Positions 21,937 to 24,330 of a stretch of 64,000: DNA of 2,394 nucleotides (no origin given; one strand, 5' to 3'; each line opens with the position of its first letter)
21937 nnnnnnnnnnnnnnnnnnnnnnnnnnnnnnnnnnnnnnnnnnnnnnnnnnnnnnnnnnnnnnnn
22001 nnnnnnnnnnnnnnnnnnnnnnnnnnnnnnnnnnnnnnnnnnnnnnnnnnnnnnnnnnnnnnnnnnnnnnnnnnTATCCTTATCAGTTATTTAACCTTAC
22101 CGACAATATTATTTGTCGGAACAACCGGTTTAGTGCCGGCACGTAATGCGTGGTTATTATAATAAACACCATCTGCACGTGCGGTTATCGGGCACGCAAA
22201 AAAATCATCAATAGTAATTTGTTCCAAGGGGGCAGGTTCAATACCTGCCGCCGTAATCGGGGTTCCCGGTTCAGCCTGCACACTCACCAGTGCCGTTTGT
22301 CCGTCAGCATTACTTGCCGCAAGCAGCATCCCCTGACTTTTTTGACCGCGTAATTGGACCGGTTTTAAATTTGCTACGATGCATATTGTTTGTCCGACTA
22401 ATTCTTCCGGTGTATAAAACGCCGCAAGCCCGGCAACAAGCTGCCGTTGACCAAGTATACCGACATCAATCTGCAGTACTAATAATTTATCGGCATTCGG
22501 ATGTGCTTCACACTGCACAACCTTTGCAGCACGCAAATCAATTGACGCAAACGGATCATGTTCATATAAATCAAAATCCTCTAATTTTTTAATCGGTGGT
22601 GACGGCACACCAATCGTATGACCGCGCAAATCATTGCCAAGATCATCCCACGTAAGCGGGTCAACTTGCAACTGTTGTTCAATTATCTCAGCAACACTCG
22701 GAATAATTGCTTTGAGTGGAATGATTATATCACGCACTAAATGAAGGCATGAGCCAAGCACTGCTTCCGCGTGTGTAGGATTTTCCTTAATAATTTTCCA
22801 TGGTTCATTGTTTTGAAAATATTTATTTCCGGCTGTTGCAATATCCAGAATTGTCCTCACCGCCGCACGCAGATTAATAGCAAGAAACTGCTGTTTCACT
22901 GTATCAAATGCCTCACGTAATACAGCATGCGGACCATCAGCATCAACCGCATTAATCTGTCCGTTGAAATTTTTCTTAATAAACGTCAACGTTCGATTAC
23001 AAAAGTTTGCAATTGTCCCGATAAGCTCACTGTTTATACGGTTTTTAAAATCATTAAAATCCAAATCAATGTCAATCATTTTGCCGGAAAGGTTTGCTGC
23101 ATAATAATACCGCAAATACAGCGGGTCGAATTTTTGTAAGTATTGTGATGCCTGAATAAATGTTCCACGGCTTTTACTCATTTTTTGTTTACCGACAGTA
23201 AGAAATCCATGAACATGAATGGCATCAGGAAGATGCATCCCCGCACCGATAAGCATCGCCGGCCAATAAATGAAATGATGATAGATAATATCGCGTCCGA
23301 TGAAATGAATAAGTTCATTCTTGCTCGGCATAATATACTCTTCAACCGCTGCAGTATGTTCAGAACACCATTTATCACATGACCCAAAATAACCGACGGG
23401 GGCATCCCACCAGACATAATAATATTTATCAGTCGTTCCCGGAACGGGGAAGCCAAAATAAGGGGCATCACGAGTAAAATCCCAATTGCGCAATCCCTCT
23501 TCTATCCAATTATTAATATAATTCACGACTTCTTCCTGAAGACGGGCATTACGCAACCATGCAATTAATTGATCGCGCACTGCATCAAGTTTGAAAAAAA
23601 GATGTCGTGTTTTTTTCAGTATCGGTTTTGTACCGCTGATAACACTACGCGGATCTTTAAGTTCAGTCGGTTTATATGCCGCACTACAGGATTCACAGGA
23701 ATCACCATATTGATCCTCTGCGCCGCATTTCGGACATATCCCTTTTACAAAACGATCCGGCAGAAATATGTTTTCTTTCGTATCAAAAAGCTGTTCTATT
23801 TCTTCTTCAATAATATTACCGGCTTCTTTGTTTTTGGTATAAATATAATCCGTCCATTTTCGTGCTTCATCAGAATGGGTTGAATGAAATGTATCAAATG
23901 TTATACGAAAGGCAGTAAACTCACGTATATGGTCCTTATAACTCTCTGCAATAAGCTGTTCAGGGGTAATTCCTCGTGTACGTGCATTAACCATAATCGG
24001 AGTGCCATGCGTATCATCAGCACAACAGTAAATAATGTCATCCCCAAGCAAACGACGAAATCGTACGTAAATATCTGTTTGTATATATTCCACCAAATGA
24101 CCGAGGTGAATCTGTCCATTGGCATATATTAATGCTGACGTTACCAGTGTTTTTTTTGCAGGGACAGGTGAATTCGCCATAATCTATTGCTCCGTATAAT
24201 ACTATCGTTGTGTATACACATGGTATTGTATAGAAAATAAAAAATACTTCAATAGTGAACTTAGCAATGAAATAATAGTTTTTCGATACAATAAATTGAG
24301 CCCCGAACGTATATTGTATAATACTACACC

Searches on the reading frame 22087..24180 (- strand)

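Call 95: search_protein_families(library=pfam, proteins=[window:22087-24180:-], max_evalue=0.00001)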
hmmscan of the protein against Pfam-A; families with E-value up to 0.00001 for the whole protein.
window:22087-24180:- (697 aa): 5 families
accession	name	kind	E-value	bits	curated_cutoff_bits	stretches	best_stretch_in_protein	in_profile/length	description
PF09334.17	tRNA-synt_1g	-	2.9e-140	467.9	20.1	1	12-398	2-391/391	tRNA synthetases class I (M)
PF01588.26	tRNA_bind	-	3.9e-27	94.6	27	1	549-636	1-89/96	Putative tRNA binding domain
PF00133.28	tRNA-synt_1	-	1.9e-11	43.8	22.7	1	19-247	33-244/414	tRNA synthetases class I (I, L, M and V)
PF19303.5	Anticodon_3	-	4.3e-11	43.3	23.5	1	421-537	18-139/152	Anticodon binding domain of methionyl tRNA ligase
PF01406.26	tRNA-synt_1e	-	2.5e-09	37.4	27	1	258-364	181-284/301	tRNA synthetases class I (C) catalytic domain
